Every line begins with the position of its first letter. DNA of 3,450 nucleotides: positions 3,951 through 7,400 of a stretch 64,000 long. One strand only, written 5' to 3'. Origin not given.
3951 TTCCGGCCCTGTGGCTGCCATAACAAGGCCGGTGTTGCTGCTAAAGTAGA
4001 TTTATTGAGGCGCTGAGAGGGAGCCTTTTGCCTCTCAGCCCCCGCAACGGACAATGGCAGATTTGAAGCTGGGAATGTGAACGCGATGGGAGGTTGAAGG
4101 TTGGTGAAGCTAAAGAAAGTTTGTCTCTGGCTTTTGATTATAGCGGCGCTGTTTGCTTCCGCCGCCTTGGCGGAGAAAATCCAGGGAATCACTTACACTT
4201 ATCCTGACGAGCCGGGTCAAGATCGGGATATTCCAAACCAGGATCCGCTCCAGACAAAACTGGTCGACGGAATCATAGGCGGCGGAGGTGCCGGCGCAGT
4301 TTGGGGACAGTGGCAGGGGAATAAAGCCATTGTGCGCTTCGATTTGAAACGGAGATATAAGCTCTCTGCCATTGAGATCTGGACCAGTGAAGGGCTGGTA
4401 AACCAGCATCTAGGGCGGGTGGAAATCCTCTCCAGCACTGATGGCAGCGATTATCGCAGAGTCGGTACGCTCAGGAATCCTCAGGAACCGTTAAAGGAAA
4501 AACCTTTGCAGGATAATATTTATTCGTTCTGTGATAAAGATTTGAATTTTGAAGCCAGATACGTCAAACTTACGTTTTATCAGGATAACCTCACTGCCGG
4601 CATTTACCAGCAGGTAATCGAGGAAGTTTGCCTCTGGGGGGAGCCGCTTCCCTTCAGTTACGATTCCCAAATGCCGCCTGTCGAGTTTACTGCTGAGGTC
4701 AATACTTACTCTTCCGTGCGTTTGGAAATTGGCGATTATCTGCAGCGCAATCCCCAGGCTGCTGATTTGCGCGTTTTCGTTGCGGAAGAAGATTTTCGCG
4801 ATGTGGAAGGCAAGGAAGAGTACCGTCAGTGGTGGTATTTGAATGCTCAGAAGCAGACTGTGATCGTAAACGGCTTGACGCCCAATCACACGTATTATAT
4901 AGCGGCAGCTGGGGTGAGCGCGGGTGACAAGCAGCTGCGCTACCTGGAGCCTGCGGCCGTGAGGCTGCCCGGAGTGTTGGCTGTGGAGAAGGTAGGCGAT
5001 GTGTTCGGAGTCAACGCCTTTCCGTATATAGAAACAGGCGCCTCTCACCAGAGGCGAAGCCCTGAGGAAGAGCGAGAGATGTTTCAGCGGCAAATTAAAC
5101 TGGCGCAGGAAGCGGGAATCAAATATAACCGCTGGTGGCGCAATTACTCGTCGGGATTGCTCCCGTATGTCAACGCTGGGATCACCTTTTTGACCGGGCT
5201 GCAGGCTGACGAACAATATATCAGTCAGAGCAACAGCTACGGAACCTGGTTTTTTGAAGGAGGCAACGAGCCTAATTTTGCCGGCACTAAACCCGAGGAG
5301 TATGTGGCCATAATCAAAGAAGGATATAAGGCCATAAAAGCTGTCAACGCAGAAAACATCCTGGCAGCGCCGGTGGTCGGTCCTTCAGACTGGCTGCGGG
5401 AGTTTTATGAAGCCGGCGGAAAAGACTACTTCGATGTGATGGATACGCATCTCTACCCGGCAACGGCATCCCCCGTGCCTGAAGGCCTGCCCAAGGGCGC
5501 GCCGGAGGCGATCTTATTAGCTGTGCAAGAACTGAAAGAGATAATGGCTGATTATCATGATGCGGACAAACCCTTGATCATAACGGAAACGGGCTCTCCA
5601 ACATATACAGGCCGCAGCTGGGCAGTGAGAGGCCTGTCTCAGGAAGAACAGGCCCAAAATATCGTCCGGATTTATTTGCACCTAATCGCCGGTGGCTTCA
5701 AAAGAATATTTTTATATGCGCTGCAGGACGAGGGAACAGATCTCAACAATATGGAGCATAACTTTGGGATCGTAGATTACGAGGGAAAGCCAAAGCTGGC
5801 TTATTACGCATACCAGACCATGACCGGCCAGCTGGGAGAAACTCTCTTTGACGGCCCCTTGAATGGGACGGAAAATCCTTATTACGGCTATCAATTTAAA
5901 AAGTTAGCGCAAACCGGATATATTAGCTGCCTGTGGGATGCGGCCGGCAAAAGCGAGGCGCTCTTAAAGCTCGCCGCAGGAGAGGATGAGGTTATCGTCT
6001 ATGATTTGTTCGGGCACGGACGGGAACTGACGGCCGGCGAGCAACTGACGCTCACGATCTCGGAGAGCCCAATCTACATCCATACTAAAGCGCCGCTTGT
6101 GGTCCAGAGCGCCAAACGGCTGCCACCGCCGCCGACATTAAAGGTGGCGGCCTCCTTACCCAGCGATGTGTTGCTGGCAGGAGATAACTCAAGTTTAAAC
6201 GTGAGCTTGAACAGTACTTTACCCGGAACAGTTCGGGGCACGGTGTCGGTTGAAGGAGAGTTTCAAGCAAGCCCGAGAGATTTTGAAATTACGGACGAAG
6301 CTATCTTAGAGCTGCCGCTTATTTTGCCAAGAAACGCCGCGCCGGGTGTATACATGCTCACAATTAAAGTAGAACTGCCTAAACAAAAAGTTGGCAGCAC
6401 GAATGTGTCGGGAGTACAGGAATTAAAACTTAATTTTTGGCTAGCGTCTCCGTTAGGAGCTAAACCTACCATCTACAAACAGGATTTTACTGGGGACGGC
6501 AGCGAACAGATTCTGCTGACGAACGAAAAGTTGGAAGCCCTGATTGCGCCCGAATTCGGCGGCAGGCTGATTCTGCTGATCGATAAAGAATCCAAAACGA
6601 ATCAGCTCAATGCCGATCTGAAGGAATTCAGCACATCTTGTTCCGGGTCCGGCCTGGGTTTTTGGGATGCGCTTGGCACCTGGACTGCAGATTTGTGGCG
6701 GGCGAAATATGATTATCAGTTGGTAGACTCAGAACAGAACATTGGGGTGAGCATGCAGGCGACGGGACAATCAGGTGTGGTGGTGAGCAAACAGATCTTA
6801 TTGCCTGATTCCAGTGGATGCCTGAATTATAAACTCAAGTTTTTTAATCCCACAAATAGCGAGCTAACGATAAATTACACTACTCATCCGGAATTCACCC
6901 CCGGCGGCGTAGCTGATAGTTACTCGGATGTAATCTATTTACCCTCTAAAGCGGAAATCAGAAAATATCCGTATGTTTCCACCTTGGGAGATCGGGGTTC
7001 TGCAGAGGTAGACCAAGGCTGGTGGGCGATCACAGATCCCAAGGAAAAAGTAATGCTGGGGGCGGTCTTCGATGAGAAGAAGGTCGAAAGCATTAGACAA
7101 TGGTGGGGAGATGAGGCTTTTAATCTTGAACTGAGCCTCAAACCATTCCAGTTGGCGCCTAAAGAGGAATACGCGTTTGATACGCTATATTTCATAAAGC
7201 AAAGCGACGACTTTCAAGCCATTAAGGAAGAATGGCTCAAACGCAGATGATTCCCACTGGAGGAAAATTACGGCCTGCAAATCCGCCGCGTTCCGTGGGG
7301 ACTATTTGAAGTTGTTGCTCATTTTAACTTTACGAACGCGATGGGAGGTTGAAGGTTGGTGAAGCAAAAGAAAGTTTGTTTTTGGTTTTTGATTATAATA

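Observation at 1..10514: Local amplification of a giant multidomain GH-A hydrolase: three paralogs, two in tandem with the translation-initiation region co-duplicated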

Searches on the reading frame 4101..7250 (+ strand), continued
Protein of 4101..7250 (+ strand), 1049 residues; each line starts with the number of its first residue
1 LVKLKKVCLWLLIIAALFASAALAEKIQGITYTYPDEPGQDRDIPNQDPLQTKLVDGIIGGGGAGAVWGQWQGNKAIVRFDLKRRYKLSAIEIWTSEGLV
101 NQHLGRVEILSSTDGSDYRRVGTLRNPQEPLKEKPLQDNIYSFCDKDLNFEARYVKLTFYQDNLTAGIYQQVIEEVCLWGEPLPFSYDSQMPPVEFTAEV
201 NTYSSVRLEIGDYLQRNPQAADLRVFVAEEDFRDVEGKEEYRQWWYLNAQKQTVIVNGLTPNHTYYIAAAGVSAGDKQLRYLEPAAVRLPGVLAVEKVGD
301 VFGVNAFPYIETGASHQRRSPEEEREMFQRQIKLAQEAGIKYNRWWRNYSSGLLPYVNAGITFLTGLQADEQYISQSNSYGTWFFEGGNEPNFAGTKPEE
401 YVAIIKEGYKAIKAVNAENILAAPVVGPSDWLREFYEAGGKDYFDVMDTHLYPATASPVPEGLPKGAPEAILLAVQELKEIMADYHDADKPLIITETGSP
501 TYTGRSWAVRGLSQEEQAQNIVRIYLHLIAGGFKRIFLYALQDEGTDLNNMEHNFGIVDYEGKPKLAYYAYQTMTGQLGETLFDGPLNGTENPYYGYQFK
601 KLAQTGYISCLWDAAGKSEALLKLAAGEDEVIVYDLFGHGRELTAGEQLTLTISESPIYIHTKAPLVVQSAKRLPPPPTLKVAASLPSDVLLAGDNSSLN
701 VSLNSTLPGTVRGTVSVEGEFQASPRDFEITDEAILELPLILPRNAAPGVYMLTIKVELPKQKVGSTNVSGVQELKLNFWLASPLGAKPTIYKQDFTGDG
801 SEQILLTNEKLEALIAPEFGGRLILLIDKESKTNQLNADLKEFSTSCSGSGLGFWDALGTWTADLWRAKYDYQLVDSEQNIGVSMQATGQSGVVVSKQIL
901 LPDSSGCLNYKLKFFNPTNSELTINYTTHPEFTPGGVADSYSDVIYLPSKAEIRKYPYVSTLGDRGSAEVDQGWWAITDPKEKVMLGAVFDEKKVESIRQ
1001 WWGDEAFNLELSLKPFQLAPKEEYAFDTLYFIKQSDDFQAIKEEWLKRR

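Call 72: search_protein_families(library=pfam, alignment_id=A5, max_evalue=0.01)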
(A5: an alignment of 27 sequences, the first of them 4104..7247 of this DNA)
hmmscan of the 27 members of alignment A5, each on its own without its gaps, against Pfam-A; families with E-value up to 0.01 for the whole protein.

A. member 1, window:4104-7247:+ (1048 aa): 4 families
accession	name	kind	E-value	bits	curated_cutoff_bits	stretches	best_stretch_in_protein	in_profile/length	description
PF00754.31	F5_F8_type_C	-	4.4e-05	24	28.2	1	52-161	16-115/127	F5/8 type C domain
PF22633.2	F5_F8_type_C_2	-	0.0017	19.4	27.8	1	52-128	1-73/91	NedA-like, galactose-binding domain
PF00150.24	Cellulase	-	0.0019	18.2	23.5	1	377-508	117-244/272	Cellulase (glycosyl hydrolase family 5)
PF01229.23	Glyco_hydro_39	-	0.0019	17.5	26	1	380-581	148-355/472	Glycosyl hydrolases family 39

B. families by the number of members that match (of 27 scanned): 9 families
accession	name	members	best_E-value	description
PF00754.31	F5_F8_type_C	22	1.8e-16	F5/8 type C domain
PF11790.14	Glyco_hydro_cc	13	1.7e-06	Glycosyl hydrolase catalytic core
PF22633.2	F5_F8_type_C_2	10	4e-16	NedA-like, galactose-binding domain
PF00041.27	fn3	6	1.6e-05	Fibronectin type III domain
PF01229.23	Glyco_hydro_39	3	0.00019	Glycosyl hydrolases family 39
PF00150.24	Cellulase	3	0.001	Cellulase (glycosyl hydrolase family 5)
PF09095.17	AmyA-gluTrfs_C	2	0.00016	Alpha-amylase/4-alpha-glucanotransferase, C-terminal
PF16656.11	Pur_ac_phosph_N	1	0.0043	Purple acid Phosphatase, N-terminal domain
PF24790.1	SAC9_GBDL_1st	1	0.0083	SAC9 first GBDL domain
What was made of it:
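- On CBM32 / F5/8 type C domain: 22 of 27 relatives match (call 72).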

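Call 84: search_protein_families(library=pfam, proteins=[L008:28-555:+, L008:561-1241:+, L008:4515-5741:+, L008:6115-6729:+, L008:6737-8785:-, L008:8822-9538:-, L004:5-892:+, L006:11720-13561:+], max_evalue=0.001)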
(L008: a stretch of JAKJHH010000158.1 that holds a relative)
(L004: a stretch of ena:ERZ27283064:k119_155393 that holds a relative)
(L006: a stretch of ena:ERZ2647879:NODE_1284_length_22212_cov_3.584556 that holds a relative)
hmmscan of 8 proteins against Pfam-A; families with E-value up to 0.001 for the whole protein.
L008:28-555:+ (176 aa): 3 families
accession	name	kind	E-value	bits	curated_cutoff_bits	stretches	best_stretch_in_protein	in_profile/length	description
PF13377.12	Peripla_BP_3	-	3.4e-32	112.3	26.5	1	5-171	1-167/167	Periplasmic binding protein-like domain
PF00532.27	Peripla_BP_1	-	2.1e-13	50.8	22.2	1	3-137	110-249/281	Periplasmic binding proteins and sugar binding domain of LacI family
PF13407.12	Peripla_BP_4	-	4.7e-05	23.5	35.1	1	15-121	123-223/258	Periplasmic binding protein domain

L008:561-1241:+ (227 aa): 2 families
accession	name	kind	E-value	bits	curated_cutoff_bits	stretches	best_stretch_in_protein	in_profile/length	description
PF07963.17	N_methyl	-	7.5e-07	28.9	21.2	1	2-26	3-27/27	Prokaryotic N-terminal methylation motif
PF07596.16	SBP_bac_10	-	3e-05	24.6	23.3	0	32-79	3-52/268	Protein of unknown function (DUF1559)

L008:4515-5741:+ (409 aa): 3 families
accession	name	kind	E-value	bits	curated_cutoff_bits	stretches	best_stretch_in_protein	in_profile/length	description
PF07690.21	MFS_1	-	1.4e-30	106.9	33.4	2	9-213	2-203/347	Major Facilitator Superfamily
PF12832.13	MFS_1_like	-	0.00013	21.6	25.2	1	4-155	213-366/373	MFS_1 like family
PF00083.30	Sugar_tr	-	0.00016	21.2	22.3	0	41-177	49-187/452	Sugar (and other) transporter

L008:6115-6729:+ (205 aa): 7 families
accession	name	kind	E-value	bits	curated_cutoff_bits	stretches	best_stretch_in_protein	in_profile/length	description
PF08241.18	Methyltransf_11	-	3.9e-17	63.1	21.2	1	42-137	2-95/95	Methyltransferase domain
PF13649.12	Methyltransf_25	-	2.3e-16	60.7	27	1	42-133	3-97/97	Methyltransferase domain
PF13847.12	Methyltransf_31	-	2.5e-15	56.9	27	1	35-143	2-115/145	Methyltransferase domain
PF08242.18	Methyltransf_12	-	1.8e-14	54.6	30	1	42-135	2-98/98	Methyltransferase domain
PF13489.12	Methyltransf_23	-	1.7e-11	44.6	27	1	34-175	20-162/164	Methyltransferase domain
PF01209.24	Ubie_methyltran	-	4.2e-11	43.1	20.1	1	39-138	50-152/233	ubiE/COQ5 methyltransferase family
PF05891.18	Methyltransf_PK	-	0.00049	20.1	27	1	29-145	48-167/218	AdoMet dependent proline di-methyltransferase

L008:6737-8785:- (682 aa): 1 family
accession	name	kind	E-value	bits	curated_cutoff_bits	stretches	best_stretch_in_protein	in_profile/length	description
PF07940.18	Hepar_II_III_C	-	1.1e-05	25.5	24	1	388-586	8-197/237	Heparinase II/III-like, C-terminal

L008:8822-9538:- (238 aa): 1 family
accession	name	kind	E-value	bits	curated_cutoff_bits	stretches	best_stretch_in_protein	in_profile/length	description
PF07963.17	N_methyl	-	0.00048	20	21.2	1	2-21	7-26/27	Prokaryotic N-terminal methylation motif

L004:5-892:+ (296 aa): 0 families

L006:11720-13561:+ (614 aa): 0 families

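Call 88: find_related_loci(query=A1, collection=metagenome_contigs, flank=8000)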
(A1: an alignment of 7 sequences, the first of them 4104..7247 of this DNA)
Query A1 (1048 aa) in metagenome_contigs; peptide patterns used: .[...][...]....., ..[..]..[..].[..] (x = any residue, [..] = any of these).
250 stretches matched a pattern; 1 encode a relative of the query (tblastn E <= 1e-3); 1 distinct loci.
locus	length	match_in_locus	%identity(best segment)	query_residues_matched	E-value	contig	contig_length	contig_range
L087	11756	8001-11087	69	23-1048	0e+0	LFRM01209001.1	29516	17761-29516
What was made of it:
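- Tried and rejected: The metagenome scan found only species B again (call 88).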

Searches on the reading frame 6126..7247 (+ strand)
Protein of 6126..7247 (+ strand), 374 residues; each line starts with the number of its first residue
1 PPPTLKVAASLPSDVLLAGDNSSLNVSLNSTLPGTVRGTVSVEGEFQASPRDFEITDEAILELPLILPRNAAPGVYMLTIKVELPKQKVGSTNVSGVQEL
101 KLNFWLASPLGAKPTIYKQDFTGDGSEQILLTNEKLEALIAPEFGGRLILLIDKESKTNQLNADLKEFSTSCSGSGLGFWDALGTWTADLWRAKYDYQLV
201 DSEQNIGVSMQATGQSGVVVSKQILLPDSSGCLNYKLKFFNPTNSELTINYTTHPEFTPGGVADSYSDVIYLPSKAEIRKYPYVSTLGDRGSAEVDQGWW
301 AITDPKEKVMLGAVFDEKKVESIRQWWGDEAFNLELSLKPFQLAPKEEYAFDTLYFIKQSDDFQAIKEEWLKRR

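Call 31: find_homologous_proteins(query=A2, max_evalue=0.001)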
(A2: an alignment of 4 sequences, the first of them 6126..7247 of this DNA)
Query A2 (4 sequences) (374 aa, profile of the alignment): 1 proteins with E <= 0.001 among 8000 candidates.
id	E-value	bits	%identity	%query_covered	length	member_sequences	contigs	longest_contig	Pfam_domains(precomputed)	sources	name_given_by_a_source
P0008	2.9e-141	488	100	64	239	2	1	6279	-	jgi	jgi:hypothetical protein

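Call 48: search_solved_structures(query=A2, max_evalue=10, show_alignments=2)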
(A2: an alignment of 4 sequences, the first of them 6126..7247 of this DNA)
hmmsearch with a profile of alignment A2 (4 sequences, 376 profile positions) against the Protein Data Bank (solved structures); distinct sequences matched with E-value up to 10: 5.
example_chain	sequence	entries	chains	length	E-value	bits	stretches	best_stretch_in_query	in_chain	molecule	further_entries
3mwx_A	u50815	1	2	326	0.2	13.4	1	124-162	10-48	Aldose 1-epimerase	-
4bze_A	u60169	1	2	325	0.2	13.3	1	124-162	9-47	ALDOSE 1-EPIMERASE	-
4bzf_A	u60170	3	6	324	0.21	13.3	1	124-162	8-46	ALDOSE 1-EPIMERASE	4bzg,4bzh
1wz6_A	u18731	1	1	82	0.8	11.4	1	289-321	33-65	HMG-BOX transcription factor BBX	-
5cd6_A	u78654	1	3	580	1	11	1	131-163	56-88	TPR-domain containing protein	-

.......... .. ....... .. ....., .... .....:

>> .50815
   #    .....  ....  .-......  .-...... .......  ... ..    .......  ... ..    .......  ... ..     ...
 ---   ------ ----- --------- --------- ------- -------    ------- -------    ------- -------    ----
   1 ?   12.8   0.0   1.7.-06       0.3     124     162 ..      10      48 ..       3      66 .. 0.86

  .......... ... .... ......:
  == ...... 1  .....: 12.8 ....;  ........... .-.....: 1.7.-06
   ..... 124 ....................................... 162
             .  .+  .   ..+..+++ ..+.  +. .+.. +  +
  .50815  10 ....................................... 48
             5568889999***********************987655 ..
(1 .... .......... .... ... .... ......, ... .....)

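Call 56: predict_structure(alignment_id=A2)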
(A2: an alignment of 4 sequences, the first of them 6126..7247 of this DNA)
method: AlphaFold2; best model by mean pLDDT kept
length: 374 residues; sequences in the alignment: 4
mean_pLDDT: 70.1   pTM: 0.66
mean pLDDT of the five models: 70.1, 57.3, 56.1, 51.8, 49.1
residues with pLDDT >= 90: 23; 70-90: 201; 50-70: 95; < 50: 55
segments of 3 or more residues with pLDDT < 50: 158-188, 255-263, 271-281
pLDDT, mean of each block of 10 residues (from residue 1): 81 72 87 88 83 87 85 79 89 87 75 72 62 74 60 56 33 40 43 71 79 82 73 81 86 50 50 41 55 69 56 79 64 71 91 74 69 71
secondary structure, 60 per line:
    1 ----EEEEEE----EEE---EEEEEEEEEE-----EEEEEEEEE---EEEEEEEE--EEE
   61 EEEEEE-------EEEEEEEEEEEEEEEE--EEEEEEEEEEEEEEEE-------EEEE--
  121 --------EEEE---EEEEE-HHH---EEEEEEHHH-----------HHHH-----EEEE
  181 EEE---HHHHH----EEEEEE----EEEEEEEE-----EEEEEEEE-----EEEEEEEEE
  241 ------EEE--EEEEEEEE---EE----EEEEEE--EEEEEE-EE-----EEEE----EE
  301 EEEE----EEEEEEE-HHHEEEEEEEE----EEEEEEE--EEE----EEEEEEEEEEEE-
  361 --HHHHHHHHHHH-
elements in order: E5-10 E15-17 E21-30 E36-44 E48-55 E58-66 E74-89 E92-107 E115-118 E129-132 E136-140 E148-153 H168-171 E177-183 H187-191 E196-201 E206-213 E219-226 E232-240 E247-249 E252-259 E269-274 E277-282 E291-294 E299-304 E309-315 E320-327 E332-338 E341-343 E348-359 H363-373
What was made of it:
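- On Galactose mutarotase-like (aldose 1-epimerase) fold: The C-terminal model has pLDDT 70 and pTM 0.66 (call 56).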
